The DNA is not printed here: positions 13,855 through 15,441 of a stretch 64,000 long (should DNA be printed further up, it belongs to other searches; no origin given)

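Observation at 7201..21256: Type II PKS-like biosynthetic gene cluster in an AT-rich, non-actinobacterial-looking genome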

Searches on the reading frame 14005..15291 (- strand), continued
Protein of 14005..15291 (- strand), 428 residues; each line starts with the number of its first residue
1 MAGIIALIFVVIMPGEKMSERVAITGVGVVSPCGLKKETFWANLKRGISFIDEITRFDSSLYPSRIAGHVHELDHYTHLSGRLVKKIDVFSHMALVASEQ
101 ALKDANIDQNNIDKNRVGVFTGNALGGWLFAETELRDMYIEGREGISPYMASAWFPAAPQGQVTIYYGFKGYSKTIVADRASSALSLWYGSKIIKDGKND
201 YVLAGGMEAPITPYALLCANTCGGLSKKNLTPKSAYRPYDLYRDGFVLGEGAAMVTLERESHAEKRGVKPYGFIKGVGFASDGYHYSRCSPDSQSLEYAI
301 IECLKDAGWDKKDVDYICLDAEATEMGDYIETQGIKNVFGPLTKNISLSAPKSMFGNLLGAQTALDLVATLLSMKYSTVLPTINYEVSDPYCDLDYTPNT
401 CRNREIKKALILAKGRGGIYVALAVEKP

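Call 50: find_encoding_contigs(protein=P0281, flank=10000, max_places=3)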
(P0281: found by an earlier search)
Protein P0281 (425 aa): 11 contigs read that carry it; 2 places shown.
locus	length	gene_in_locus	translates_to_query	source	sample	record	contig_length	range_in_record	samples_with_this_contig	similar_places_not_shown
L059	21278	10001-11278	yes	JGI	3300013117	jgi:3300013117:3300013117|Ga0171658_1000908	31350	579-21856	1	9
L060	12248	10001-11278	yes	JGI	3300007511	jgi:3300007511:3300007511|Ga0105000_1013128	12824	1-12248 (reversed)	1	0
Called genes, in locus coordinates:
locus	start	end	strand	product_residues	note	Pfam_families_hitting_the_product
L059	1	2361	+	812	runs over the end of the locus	PF03176:MMPL, PF02460:Patched, PF12349:Sterol-sensing, PF03176:MMPL, PF02355:SecD_SecF_C (weak)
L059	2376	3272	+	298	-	PF07044:DUF1329, PF17131:TP_0789-like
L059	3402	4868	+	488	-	PF02310:B12-binding, PF04055:Radical_SAM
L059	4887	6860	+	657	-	PF02730:AFOR_N, PF01314:AFOR_C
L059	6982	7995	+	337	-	PF00070:Pyr_redox (faint), PF01210:NAD_Gly3P_dh_N (weak), PF02558:ApbA, PF03807:F420_oxidored (weak), PF07992:Pyr_redox_2 (weak), PF08546:ApbA_C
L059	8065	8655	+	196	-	-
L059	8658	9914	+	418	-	PF00109:ketoacyl-synt, PF02801:Ketoacyl-synt_C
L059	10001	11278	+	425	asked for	PF00109:ketoacyl-synt, PF02801:Ketoacyl-synt_C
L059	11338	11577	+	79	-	PF00550:PP-binding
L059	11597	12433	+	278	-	PF04199:Cyclase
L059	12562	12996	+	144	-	PF10604:Polyketide_cyc2, PF03364:Polyketide_cyc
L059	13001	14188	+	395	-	PF07690:MFS_1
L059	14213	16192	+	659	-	PF02730:AFOR_N, PF01314:AFOR_C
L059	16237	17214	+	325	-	PF04909:Amidohydro_2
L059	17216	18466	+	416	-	PF01266:DAO, PF01593:Amino_oxidase, PF07992:Pyr_redox_2 (faint), PF13450:NAD_binding_8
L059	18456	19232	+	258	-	PF01048:PNP_UDP_1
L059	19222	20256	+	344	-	PF01008:IF-2B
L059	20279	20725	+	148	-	PF01008:IF-2B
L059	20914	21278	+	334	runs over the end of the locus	PF00596:Aldolase_II, PF02036:SCP2 (weak)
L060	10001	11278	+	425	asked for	PF00109:ketoacyl-synt, PF02801:Ketoacyl-synt_C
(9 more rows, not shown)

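Call 51: find_encoding_contigs(protein=P0293, flank=10000, max_places=2)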
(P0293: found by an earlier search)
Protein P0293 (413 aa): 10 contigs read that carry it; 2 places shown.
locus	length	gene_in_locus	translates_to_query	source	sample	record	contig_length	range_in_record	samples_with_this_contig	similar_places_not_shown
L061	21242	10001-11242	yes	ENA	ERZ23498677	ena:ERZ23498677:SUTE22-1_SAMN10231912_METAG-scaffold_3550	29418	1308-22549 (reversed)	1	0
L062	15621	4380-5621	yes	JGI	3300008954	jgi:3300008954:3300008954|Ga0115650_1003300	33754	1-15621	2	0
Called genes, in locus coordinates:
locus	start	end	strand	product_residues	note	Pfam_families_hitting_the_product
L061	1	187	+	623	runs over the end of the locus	PF00069:Pkinase, PF07714:PK_Tyr_Ser-Thr, PF03109:ABC1 (weak)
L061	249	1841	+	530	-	PF00226:DnaJ (weak), PF07719:TPR_2 (faint), PF13428:TPR_14 (faint), PF14559:TPR_19 (faint)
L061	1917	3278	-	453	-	PF03109:ABC1, PF01636:APH (faint)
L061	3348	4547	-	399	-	PF07690:MFS_1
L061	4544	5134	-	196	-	PF16036:Chalcone_3, PF16035:Chalcone_2 (faint)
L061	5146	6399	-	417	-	PF26686:DUF8575 (weak)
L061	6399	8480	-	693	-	-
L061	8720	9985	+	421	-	PF00109:ketoacyl-synt, PF02801:Ketoacyl-synt_C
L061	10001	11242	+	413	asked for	PF00109:ketoacyl-synt, PF02801:Ketoacyl-synt_C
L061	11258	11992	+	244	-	PF17131:TP_0789-like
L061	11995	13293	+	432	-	-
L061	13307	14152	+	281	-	PF04199:Cyclase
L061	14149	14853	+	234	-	PF12973:Cupin_7 (weak), PF00190:Cupin_1 (weak), PF02311:AraC_binding (weak), PF07883:Cupin_2, PF00550:PP-binding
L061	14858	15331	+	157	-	-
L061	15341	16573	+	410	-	PF12704:MacB_PCD, PF02687:FtsX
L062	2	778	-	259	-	?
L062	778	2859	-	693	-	-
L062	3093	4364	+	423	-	PF00109:ketoacyl-synt, PF02801:Ketoacyl-synt_C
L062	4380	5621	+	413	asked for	PF00109:ketoacyl-synt, PF02801:Ketoacyl-synt_C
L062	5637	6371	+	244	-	PF17131:TP_0789-like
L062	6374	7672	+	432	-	-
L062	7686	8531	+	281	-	PF04199:Cyclase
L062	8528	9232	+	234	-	PF12973:Cupin_7 (weak), PF00190:Cupin_1 (weak), PF02311:AraC_binding (weak), PF07883:Cupin_2, PF00550:PP-binding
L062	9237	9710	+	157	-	-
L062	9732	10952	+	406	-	PF12704:MacB_PCD, PF02687:FtsX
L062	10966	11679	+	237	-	PF02463:SMC_N (weak), PF00005:ABC_tran, PF13304:AAA_21 (faint)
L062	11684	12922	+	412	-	PF12704:MacB_PCD, PF02687:FtsX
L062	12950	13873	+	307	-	PF03358:FMN_red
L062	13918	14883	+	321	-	PF00561:Abhydrolase_1, PF00975:Thioesterase, PF12146:Hydrolase_4, PF12697:Abhydrolase_6, PF03096:Ndr (weak)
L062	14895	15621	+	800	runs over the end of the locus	PF02310:B12-binding, PF04055:Radical_SAM, PF02036:SCP2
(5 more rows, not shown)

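Call 52: find_encoding_contigs(protein=P0127, flank=10000, max_places=2)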
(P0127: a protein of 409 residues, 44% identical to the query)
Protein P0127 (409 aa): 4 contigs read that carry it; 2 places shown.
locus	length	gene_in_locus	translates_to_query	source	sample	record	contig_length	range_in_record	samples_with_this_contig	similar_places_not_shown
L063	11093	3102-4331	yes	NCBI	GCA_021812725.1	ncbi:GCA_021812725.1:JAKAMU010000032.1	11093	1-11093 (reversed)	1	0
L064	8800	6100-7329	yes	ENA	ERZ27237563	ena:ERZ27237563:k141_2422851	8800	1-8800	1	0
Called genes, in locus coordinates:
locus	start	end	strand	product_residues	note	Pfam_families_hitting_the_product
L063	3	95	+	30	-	?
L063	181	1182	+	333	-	PF00070:Pyr_redox (faint), PF02558:ApbA, PF03807:F420_oxidored (weak), PF08546:ApbA_C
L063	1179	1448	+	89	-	-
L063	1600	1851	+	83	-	-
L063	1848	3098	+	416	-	PF00109:ketoacyl-synt, PF02801:Ketoacyl-synt_C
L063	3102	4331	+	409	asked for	PF00109:ketoacyl-synt, PF02801:Ketoacyl-synt_C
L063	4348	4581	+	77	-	PF00550:PP-binding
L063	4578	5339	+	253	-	PF04199:Cyclase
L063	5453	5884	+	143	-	PF10604:Polyketide_cyc2, PF03364:Polyketide_cyc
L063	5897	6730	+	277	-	PF03358:FMN_red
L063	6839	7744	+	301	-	PF04909:Amidohydro_2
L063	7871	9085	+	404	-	PF01266:DAO (weak), PF01593:Amino_oxidase, PF07992:Pyr_redox_2 (faint), PF13450:NAD_binding_8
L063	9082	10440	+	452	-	PF00890:FAD_binding_2 (weak), PF00996:GDI (faint), PF01593:Amino_oxidase, PF07992:Pyr_redox_2 (faint), PF12831:FAD_oxidored (faint), PF13450:NAD_binding_8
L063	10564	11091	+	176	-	?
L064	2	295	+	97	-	?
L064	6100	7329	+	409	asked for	PF00109:ketoacyl-synt, PF02801:Ketoacyl-synt_C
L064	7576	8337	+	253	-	PF04199:Cyclase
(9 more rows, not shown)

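Call 56: find_encoding_contigs(protein=P0137, flank=10000, max_places=1)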
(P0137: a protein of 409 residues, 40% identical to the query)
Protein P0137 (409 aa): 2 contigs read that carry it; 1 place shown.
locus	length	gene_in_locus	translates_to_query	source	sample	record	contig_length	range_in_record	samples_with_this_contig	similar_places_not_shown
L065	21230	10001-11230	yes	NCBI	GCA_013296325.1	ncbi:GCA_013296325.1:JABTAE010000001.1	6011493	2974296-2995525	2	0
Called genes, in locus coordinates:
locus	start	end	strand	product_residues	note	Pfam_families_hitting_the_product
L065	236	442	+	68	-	-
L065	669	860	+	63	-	-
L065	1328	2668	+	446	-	PF04101:Glyco_tran_28_C (weak), PF06722:EryCIII-like_C, PF00201:UDPGT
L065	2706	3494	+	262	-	PF00440:TetR_N, PF14246:TetR_C_7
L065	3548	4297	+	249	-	PF00072:Response_reg, PF04397:LytTR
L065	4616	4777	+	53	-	PF13936:HTH_38 (weak)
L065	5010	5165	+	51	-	-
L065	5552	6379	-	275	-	PF13546:DDE_5 (faint)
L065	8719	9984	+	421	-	PF00109:ketoacyl-synt, PF02801:Ketoacyl-synt_C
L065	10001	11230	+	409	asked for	PF00109:ketoacyl-synt, PF00108:Thiolase_N (faint), PF02801:Ketoacyl-synt_C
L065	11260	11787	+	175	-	-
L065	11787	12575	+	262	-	PF04199:Cyclase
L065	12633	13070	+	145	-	PF03364:Polyketide_cyc (weak)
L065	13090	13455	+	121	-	PF01648:ACPS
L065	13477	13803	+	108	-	PF02627:CMD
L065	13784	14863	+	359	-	PF04015:DUF362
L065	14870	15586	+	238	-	PF02596:DUF169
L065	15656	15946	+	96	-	-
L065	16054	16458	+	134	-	PF01648:ACPS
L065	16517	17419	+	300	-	PF04909:Amidohydro_2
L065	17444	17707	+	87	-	PF00550:PP-binding (weak)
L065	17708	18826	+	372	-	PF06500:FrsA-like, PF05448:AXE1 (weak), PF01738:DLH, PF00326:Peptidase_S9, PF08840:BAAT_C (weak), PF12146:Hydrolase_4 (weak)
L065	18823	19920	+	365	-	PF06500:FrsA-like, PF05448:AXE1 (faint), PF01738:DLH, PF12146:Hydrolase_4, PF00561:Abhydrolase_1 (faint), PF12697:Abhydrolase_6 (weak), PF00326:Peptidase_S9, PF12146:Hydrolase_4 (weak)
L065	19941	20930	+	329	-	PF00108:Thiolase_N (faint), PF08545:ACP_syn_III, PF08541:ACP_syn_III_C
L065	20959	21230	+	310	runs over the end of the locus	PF00005:ABC_tran, PF13304:AAA_21 (faint), PF13732:DrrA1-3_C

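Call 57: find_encoding_contigs(protein=P0294, flank=10000, max_places=1)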
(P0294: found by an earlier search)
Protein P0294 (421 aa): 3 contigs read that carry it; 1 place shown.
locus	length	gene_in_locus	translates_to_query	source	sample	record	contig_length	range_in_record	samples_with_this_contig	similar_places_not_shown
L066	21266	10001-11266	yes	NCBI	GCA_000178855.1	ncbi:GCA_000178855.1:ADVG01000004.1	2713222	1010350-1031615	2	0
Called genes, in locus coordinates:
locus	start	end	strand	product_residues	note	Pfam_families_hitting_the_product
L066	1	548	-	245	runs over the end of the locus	PF00072:Response_reg, PF00486:Trans_reg_C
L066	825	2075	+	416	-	-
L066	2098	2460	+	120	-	-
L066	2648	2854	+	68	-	-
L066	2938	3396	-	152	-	PF07366:SnoaL, PF12680:SnoaL_2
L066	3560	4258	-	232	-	PF01135:PCMT, PF01209:Ubie_methyltran, PF13489:Methyltransf_23, PF00398:RrnaAD, PF13847:Methyltransf_31, PF08241:Methyltransf_11, PF08242:Methyltransf_12, PF13649:Methyltransf_25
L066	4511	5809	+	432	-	PF01494:FAD_binding_3, PF00890:FAD_binding_2 (faint), PF01266:DAO (faint)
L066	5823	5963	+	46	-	-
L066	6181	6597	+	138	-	PF00190:Cupin_1, PF02311:AraC_binding (weak), PF07883:Cupin_2, PF12852:Cupin_6 (weak)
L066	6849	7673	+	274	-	PF04199:Cyclase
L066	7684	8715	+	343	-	PF08100:Dimerisation, PF00891:Methyltransf_2, PF13489:Methyltransf_23 (faint), PF08241:Methyltransf_11 (weak), PF13649:Methyltransf_25 (weak)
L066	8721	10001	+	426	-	PF00109:ketoacyl-synt, PF02801:Ketoacyl-synt_C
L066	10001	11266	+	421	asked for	PF00109:ketoacyl-synt, PF02801:Ketoacyl-synt_C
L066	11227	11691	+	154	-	PF01648:ACPS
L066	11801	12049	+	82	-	PF00550:PP-binding (weak)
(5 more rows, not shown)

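Call 76: find_encoding_contigs(protein=P0236, flank=10000, max_places=1)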
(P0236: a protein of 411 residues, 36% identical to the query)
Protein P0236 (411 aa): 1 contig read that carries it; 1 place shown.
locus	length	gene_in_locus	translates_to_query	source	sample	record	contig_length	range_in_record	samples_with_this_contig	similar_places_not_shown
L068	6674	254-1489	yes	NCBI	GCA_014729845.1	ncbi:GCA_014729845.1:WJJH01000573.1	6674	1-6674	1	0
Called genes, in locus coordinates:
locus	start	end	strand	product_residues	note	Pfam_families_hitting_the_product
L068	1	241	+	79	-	PF02801:Ketoacyl-synt_C (weak)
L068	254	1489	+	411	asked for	PF00109:ketoacyl-synt, PF02801:Ketoacyl-synt_C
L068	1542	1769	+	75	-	PF00550:PP-binding (weak)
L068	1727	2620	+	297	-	PF01648:ACPS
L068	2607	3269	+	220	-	PF08241:Methyltransf_11, PF13649:Methyltransf_25 (weak)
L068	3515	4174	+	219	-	-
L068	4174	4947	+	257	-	PF01209:Ubie_methyltran, PF01135:PCMT, PF02353:CMAS, PF13489:Methyltransf_23, PF13649:Methyltransf_25, PF13847:Methyltransf_31, PF08241:Methyltransf_11, PF08242:Methyltransf_12, +2 more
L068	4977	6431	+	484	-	PF02310:B12-binding, PF04055:Radical_SAM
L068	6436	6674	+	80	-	?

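Call 90: search_protein_families(library=ncbifam, proteins=[L065:11260-11787:+, L065:15656-15946:+, L059:8065-8655:+, L063:1179-1448:+, L063:1600-1851:+], max_evalue=0.01)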
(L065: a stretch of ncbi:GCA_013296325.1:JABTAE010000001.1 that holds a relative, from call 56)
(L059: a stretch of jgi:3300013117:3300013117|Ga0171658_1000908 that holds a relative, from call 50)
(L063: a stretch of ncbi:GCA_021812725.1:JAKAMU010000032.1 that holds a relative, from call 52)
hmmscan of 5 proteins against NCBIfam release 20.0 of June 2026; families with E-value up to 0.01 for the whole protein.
L065:11260-11787:+ (175 aa): 10 families
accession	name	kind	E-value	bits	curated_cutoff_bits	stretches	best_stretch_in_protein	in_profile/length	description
TIGR04076.1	TIGR04076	subfamily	6.2e-11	42.7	33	1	5-81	4-88/91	TIGR04076 family protein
NF002148.0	PRK00982.1-2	subfamily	5.7e-08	32.5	71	1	112-151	16-55/79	acyl carrier protein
NF003757.0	PRK05350.1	equivalog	1.3e-07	31.6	65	1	98-150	3-56/83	acyl carrier protein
NF002150.0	PRK00982.1-4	subfamily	1.5e-06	28.4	66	1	101-152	5-57/80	acyl carrier protein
TIGR00517.1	acyl_carrier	equivalog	8.1e-06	25.6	70.45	1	112-150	15-53/77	acyl carrier protein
NF002151.0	PRK00982.1-5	equivalog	6.9e-05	22.9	92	1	103-151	5-54/78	acyl carrier protein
NF002147.0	PRK00982.1-1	equivalog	0.00024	20.9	84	1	104-151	13-58/83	acyl carrier protein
NF002149.0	PRK00982.1-3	equivalog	0.00033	20.5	106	1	112-150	15-53/78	acyl carrier protein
NF009104.0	PRK12449.1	equivalog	0.0038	17.1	70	1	119-151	24-56/80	acyl carrier protein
NF005079.0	PRK06508.1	equivalog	0.0044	17.4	83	1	114-151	17-54/93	acyl carrier protein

L065:15656-15946:+ (96 aa): 1 family
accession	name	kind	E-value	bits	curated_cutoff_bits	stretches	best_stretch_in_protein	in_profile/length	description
TIGR04076.1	TIGR04076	subfamily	7.7e-16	58.4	33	1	6-87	3-89/91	TIGR04076 family protein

L059:8065-8655:+ (196 aa): 1 family
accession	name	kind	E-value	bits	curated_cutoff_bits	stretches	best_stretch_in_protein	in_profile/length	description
TIGR04076.1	TIGR04076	subfamily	2e-31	108.4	33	2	109-193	2-91/91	TIGR04076 family protein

L063:1179-1448:+ (89 aa): 1 family
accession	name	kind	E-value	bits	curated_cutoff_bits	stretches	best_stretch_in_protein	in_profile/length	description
TIGR04076.1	TIGR04076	subfamily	4.8e-13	49.5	33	1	9-87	6-89/91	TIGR04076 family protein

L063:1600-1851:+ (83 aa): 1 family
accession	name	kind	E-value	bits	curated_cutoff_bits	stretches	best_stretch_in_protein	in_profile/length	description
TIGR04076.1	TIGR04076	subfamily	2.1e-14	53.8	33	1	2-82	5-90/91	TIGR04076 family protein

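Call 92: find_homologous_proteins(query=P0121, max_evalue=1e-60)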
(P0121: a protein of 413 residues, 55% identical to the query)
Query P0121 (413 aa): 7774 proteins with E <= 1e-60 among 8000 candidates; the best 120 are listed.
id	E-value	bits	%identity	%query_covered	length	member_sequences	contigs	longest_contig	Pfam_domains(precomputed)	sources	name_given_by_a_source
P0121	3.7e-275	930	100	100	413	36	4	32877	PF00109.33,PF02801.29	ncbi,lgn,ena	-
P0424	1.0e-247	840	89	100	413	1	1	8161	PF00109.33,PF02801.29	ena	-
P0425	1.8e-244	829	87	100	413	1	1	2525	PF00109.33,PF02801.29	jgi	-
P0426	2.2e-244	829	87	100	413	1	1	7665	PF00109.33,PF02801.29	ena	-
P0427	3.7e-244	828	89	100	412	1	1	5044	PF00109.33,PF02801.29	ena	-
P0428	9.5e-238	807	87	99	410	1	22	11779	PF00109.33,PF02801.29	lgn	-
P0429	4.4e-237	805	87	99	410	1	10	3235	PF00109.33,PF02801.29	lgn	-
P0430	2.5e-236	802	84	100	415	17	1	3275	PF00109.33,PF02801.29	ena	-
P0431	4.1e-235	798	85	100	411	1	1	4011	PF00109.33,PF02801.29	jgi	jgi:beta-ketoacyl-acyl-carrier-protein synthase II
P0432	2.6e-234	795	87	100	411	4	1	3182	PF00109.33,PF02801.29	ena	-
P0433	1.3e-233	793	86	100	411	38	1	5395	PF00109.33,PF02801.29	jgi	-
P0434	1.3e-233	793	84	100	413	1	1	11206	PF00109.33,PF02801.29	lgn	-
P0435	9.0e-233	790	84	99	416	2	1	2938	PF00109.33,PF00108.30,PF02801.29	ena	-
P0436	1.8e-230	783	82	100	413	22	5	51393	PF00109.33,PF02801.29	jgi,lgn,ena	-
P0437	8.7e-202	688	95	78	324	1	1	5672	PF00109.33,PF02801.29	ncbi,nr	ncbi:MAG: beta-ketoacyl-[acyl-carrier-protein] synthase family protein, partial [Deltaproteobacteria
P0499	2.6e-164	565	61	99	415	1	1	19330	PF00109.33,PF00108.30,PF02801.29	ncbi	ncbi:MAG: beta-ketoacyl-[acyl-carrier-protein] synthase family protein [Nitrospirota bacterium]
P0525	7.8e-163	560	60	99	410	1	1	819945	PF00109.33,PF00108.30,PF02801.29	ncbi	-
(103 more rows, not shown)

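Call 93: find_encoding_contigs(protein=P0499, flank=10000, max_places=1)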
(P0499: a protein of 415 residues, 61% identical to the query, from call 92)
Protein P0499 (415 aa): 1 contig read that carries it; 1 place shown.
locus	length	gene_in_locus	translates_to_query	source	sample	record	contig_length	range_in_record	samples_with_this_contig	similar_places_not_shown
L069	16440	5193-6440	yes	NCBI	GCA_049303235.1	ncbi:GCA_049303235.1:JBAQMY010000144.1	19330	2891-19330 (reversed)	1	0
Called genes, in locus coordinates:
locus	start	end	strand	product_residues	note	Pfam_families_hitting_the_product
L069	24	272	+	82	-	PF11084:DUF2621 (weak)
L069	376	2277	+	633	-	PF02730:AFOR_N, PF01314:AFOR_C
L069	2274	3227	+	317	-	PF01210:NAD_Gly3P_dh_N (weak), PF02558:ApbA, PF03807:F420_oxidored, PF08546:ApbA_C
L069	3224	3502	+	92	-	-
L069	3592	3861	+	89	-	-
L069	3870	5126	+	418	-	PF00109:ketoacyl-synt, PF02801:Ketoacyl-synt_C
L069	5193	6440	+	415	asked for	PF00109:ketoacyl-synt, PF00108:Thiolase_N (faint), PF02801:Ketoacyl-synt_C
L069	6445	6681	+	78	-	PF00550:PP-binding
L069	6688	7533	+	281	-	PF04199:Cyclase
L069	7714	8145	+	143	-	PF10604:Polyketide_cyc2, PF03364:Polyketide_cyc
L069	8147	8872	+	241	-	PF03358:FMN_red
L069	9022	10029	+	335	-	PF04392:ABC_sub_bind, PF13458:Peripla_BP_6, PF13407:Peripla_BP_4 (weak)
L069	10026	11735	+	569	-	PF02743:dCache_1, PF00672:HAMP, PF01966:HD, PF13487:HD_5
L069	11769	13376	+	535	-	PF00069:Pkinase, PF01636:APH (faint), PF07714:PK_Tyr_Ser-Thr, PF08308:PEGA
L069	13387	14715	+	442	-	PF01436:NHL (weak), PF24684:Vgb_lyase, PF25021:TEN_NHL (faint), PF08450:SGL (faint), PF13449:Phytase-like (faint), PF06739:SBBP (faint), PF17170:DUF5128 (weak), PF01436:NHL (weak)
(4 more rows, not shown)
